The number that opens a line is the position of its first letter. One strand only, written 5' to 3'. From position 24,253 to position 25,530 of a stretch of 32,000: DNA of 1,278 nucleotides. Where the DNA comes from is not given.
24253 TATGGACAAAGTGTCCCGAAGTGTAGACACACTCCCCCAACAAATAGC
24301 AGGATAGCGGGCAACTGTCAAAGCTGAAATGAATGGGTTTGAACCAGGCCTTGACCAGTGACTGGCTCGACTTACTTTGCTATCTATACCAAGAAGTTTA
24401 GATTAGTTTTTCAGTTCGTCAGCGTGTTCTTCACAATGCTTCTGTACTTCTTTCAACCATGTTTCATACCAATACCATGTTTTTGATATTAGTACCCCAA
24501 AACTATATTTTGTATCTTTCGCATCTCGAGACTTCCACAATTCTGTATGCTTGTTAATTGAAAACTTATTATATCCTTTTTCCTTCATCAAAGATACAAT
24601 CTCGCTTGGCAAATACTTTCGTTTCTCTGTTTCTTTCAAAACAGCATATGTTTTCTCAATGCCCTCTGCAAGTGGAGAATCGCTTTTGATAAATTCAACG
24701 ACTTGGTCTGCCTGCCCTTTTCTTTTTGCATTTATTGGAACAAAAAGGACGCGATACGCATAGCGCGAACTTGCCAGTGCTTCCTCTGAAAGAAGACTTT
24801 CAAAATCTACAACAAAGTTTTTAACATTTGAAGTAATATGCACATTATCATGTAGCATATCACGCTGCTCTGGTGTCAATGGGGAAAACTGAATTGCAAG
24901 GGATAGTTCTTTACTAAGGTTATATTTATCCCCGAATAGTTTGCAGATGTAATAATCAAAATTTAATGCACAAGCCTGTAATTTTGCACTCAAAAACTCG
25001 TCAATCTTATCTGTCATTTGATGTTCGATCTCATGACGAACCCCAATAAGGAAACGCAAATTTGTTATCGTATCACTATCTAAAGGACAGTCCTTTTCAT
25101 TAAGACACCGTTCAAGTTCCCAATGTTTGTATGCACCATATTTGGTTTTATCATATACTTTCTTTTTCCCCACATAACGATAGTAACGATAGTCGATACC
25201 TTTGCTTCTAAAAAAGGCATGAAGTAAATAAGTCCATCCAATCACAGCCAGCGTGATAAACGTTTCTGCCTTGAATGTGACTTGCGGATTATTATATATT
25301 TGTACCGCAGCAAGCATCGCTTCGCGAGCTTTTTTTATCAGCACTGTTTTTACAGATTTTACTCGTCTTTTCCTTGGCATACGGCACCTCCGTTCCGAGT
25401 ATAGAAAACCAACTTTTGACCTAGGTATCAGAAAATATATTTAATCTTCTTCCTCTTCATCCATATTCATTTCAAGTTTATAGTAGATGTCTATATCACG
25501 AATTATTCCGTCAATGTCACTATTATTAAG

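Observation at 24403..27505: AT-rich three-gene cassette: methyltransferase, coupled nuclease-like protein and an unexplained third gene. This is a candidate non-canonical defence module.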

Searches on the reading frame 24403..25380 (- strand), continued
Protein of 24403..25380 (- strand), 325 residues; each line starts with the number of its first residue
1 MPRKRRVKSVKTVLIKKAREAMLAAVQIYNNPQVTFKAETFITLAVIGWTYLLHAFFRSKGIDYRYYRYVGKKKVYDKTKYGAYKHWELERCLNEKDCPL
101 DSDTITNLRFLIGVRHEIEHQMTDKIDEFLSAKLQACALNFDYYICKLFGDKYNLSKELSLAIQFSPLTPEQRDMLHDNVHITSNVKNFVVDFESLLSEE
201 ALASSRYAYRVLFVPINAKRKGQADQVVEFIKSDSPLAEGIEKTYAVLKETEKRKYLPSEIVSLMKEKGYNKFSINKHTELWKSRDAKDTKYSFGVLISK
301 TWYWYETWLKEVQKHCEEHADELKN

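Call 76: get_annotated_region(hit=H12, flank=5000)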
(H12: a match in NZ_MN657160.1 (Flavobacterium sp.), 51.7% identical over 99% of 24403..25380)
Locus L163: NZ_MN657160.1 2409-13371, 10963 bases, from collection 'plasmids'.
description: Flavobacterium sp. strain ANT_P5B plasmid pA5BP1, complete sequence
organism: Flavobacterium sp. (NCBI taxid 239)
taxonomy: Bacteria; Bacteroidota; Flavobacteriia; Flavobacteriales; Flavobacteriaceae; Flavobacterium; Flavobacterium sp.
host: -; source: -; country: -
typing (MOB-suite, as given by PLSDB): non-mobilizable
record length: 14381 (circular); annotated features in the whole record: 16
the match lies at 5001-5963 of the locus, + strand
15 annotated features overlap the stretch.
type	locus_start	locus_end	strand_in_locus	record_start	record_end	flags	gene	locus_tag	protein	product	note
CDS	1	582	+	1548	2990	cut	-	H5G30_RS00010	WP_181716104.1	hypothetical protein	-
CDS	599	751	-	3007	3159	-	-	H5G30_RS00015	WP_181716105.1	hypothetical protein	-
CDS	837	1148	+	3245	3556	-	-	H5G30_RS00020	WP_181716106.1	hypothetical protein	-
CDS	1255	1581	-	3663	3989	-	-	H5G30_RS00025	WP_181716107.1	hypothetical protein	-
CDS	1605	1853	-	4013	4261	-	-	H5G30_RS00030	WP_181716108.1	hypothetical protein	-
CDS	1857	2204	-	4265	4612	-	-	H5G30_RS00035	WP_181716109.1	hypothetical protein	-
CDS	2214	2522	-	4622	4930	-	-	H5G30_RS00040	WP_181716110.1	hypothetical protein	-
CDS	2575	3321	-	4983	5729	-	-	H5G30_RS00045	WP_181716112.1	ParA family protein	-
CDS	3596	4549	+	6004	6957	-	-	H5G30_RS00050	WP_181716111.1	hypothetical protein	-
CDS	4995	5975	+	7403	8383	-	-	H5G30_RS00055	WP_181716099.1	DUF3644 domain-containing protein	-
CDS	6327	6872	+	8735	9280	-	-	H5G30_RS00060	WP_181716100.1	hypothetical protein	-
CDS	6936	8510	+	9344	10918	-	-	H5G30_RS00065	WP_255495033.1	site-specific integrase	GO:0015074 - DNA integration [Evidence IEA]; GO:0006310 - DNA recombination [Evidence IEA]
CDS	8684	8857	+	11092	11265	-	-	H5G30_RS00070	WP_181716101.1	hypothetical protein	-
CDS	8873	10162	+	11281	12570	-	-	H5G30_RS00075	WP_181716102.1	metal-dependent hydrolase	-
CDS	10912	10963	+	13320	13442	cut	-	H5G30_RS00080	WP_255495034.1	hypothetical protein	-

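Call 80: list_cluster_members(proteins=[window:24403-25380:-, window:25441-26529:-, window:26531-27505:-, window:27562-28401:-, window:30288-31538:+])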
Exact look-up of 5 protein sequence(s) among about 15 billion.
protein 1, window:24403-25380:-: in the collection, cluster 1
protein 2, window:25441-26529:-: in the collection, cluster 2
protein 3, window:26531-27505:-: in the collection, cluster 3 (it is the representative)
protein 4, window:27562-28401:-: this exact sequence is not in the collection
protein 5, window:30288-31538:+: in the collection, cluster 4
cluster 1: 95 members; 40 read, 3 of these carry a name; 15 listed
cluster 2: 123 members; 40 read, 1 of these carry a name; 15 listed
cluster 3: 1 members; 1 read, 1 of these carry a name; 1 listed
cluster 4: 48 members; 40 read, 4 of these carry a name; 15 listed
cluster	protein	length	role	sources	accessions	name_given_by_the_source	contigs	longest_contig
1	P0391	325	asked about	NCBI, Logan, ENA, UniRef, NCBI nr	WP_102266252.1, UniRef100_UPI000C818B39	DUF3644 domain-containing protein [Massilicoli timonensis] | DUF3644 domain-containing protein n=1 Tax=Massilicoli timonensis TaxID=2015901 ...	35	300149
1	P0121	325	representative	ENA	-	-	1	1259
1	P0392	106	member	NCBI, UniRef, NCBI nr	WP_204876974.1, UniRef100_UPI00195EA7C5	hypothetical protein [Pseudoflavonifractor phocaeensis] | hypothetical protein n=1 Tax=Pseudoflavonifractor phocaeensis TaxID=1870988 ...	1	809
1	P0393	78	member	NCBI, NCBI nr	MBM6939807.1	hypothetical protein H7U37_15060 [Pseudoflavonifractor phocaeensis] | hypothetical protein [Pseudoflavonifractor phocaeensis]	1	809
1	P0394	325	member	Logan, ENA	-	-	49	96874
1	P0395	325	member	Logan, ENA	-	-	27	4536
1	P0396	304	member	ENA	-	-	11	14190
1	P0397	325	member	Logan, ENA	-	-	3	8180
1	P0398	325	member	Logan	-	-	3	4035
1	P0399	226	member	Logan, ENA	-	-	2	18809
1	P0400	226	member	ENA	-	-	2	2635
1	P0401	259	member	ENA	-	-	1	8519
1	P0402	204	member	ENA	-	-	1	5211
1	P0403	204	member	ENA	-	-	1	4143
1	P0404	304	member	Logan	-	-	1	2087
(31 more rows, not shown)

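Call 83: find_related_loci(query=A6, collection=viral_contigs, flank=5000)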
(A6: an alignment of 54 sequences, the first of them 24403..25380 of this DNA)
Query A6 (325 aa) in viral_contigs; peptide patterns used: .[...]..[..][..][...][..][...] (x = any residue, [..] = any of these).
23 stretches matched a pattern; 15 encode a relative of the query (tblastn E <= 1e-3); 15 distinct loci.
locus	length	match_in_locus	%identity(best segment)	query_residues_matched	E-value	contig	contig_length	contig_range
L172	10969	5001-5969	54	1-320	2e-125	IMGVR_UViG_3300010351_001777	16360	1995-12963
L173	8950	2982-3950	54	1-320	2e-122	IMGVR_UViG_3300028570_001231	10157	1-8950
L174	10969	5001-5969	53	1-320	2e-120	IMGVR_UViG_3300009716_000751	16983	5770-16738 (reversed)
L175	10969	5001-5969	47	3-324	4e-105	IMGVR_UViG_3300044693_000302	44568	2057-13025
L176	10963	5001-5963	45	3-322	3e-98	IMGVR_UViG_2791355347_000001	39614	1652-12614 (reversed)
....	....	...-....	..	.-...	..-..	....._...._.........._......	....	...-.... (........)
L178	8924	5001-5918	46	14-321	1e-89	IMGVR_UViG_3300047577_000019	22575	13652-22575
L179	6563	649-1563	43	14-321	4e-85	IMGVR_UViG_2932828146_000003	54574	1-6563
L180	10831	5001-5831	34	13-283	8e-38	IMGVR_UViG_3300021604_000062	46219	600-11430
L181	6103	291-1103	33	15-283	3e-35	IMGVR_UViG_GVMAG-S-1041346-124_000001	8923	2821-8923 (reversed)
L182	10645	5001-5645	32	5-221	4e-28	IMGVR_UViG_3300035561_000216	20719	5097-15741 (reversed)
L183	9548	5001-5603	32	15-217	2e-27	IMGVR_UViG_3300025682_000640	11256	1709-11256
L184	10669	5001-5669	31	15-244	4e-27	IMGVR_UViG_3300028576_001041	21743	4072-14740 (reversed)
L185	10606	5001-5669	31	15-244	4e-27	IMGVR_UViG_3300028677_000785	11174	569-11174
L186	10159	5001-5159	68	3-55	5e-17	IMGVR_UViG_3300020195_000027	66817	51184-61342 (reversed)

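Call 85: fold_search(model_id=the predicted structure, library=viral)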
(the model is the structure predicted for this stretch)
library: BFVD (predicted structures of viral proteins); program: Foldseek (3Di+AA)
matches with E <= 10: 244; with E <= 0.001: 0
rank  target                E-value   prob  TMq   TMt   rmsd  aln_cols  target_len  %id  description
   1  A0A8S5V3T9            1.8e-02  0.57  0.23  0.25  21.1       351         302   16  Uncharacterized protein [Siphoviridae sp. cttKr9]
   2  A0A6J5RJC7            1.9e-01  0.35  0.23  0.17  22.5       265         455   10  Uncharacterized protein [uncultured Caudovirales phage]
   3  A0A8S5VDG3            2.1e-01  0.47  0.18  0.37  14.3       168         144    8  Uncharacterized protein [Siphoviridae sp. ctGa111]
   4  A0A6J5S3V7            2.4e-01  0.51  0.18  0.34   9.7       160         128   11  Uncharacterized protein [uncultured Caudovirales phage]
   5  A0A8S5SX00            3.2e-01  0.25  0.20  0.25  21.8       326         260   12  Antirepressor protein [Siphoviridae sp. ctDOT22]
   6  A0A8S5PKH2            3.7e-01  0.05  0.09  0.09  34.0       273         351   14  Uncharacterized protein [Siphoviridae sp. ctOSJ35]
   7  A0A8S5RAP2            4.1e-01  0.16  0.16  0.14  23.0       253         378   12  KilA protein [virus sp. ctuZj11]
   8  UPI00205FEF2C         4.6e-01  0.20  0.18  0.30   9.4       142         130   10  (no name look-up for this kind of identifier)
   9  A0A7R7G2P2            4.9e-01  0.09  0.13  0.16  21.1       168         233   13  (no name in the UniProt tables at hand)
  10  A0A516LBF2            5.4e-01  0.07  0.11  0.12  22.5       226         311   11  (no name in the UniProt tables at hand)
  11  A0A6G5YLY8            5.7e-01  0.03  0.10  0.08  23.5       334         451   12  (no name in the UniProt tables at hand)
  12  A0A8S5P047            6.3e-01  0.15  0.14  0.27  17.8       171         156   12  Uncharacterized protein [Myoviridae sp. ctLnO19]
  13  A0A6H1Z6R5            7.0e-01  0.89  0.17  0.52   6.0        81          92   15  (no name in the UniProt tables at hand)
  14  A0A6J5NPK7            7.4e-01  0.08  0.12  0.19  19.6       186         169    9  Uncharacterized protein [uncultured Caudovirales phage]
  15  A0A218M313            7.8e-01  0.11  0.14  0.22  16.5       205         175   12  Rubrerythrin diiron-binding domain-containing protein [Acidovorax phage ACP17]
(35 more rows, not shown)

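Call 90: search_protein_families(library=pfam, proteins=[L039:6700-7992:+, L038:6701-7996:+, L068:3321-4616:+, L004:7292-7756:+, L004:9009-9434:+, L004:9403-10896:+, L021:4673-5857:+, L049:9036-10220:+], max_evalue=0.01)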
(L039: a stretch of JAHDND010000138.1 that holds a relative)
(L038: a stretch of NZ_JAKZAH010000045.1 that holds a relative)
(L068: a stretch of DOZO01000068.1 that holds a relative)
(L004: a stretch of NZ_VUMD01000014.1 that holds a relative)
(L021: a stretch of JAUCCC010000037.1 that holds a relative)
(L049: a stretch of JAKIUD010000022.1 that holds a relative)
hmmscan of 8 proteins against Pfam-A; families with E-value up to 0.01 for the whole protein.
L039:6700-7992:+ (431 aa): 0 families

L038:6701-7996:+ (432 aa): 0 families

L068:3321-4616:+ (432 aa): 0 families

L004:7292-7756:+ (155 aa): 2 families
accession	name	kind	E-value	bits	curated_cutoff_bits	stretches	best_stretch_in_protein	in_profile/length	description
PF03852.21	Vsr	-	1.2e-21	76.8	27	1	17-90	1-73/74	DNA mismatch endonuclease Vsr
PF04480.18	DUF559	-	0.00026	21.3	20.6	0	106-143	65-102/109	Protein of unknown function (DUF559)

L004:9009-9434:+ (142 aa): 1 family
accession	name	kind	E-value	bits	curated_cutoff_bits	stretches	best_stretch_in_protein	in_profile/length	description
PF12958.12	DUF3847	-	1.7e-31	108.5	40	1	29-112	1-81/81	Protein of unknown function (DUF3847)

L004:9403-10896:+ (498 aa): 1 family
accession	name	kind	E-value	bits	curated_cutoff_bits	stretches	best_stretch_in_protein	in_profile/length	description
PF03389.21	MobA_MobL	-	2.7e-86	289.4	26.7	1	17-246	1-224/224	MobA/MobL family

L021:4673-5857:+ (395 aa): 6 families
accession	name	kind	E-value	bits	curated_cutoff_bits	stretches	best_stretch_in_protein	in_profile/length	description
PF13304.12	AAA_21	-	2.5e-25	90.6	27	1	33-322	1-304/304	AAA domain, putative AbiEii toxin, Type IV TA system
PF02463.25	SMC_N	-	3.6e-10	40.1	40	1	11-56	2-50/220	RecF/RecN/SMC N terminal domain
PF13175.12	AAA_15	-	5.8e-09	36.5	32.1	1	11-52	3-44/374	AAA ATPase domain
PF11398.14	DUF2813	-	1.7e-06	28.1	21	1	14-50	6-41/372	Protein of unknown function (DUF2813)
PF00005.33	ABC_tran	-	0.00055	21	25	0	31-64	11-44/137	ABC transporter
PF13476.12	AAA_23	-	0.005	17.9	27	0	14-52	2-40/201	AAA domain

L049:9036-10220:+ (395 aa): 6 families
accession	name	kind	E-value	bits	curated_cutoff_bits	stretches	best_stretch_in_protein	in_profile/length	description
PF13304.12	AAA_21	-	1.7e-29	104.3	27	1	54-343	1-302/304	AAA domain, putative AbiEii toxin, Type IV TA system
PF13175.12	AAA_15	-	2.7e-12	47.4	32.1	1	32-74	3-45/374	AAA ATPase domain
PF02463.25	SMC_N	-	1.6e-11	44.5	40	2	32-76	2-49/220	RecF/RecN/SMC N terminal domain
PF11398.14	DUF2813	-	3.4e-06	27.1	21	0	302-351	286-333/372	Protein of unknown function (DUF2813)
PF00005.33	ABC_tran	-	0.00067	20.7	25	0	273-308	99-135/137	ABC transporter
PF13476.12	AAA_23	-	0.0054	17.8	27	1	34-74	1-41/201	AAA domain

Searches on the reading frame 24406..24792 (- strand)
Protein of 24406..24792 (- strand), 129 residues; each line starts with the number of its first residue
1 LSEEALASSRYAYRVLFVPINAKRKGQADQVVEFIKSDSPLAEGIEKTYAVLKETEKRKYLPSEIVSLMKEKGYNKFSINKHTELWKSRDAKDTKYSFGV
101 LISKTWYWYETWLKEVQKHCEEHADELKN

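Call 54: search_protein_families(library=pfam, proteins=[window:24406-24792:-], max_evalue=10)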
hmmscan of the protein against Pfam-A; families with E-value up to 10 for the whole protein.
seq(129 aa): 1 family
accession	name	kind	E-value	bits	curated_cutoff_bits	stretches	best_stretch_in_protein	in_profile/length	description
PF00884.28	Sulfatase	-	0.03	14.1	25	1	56-108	74-130/301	Sulfatase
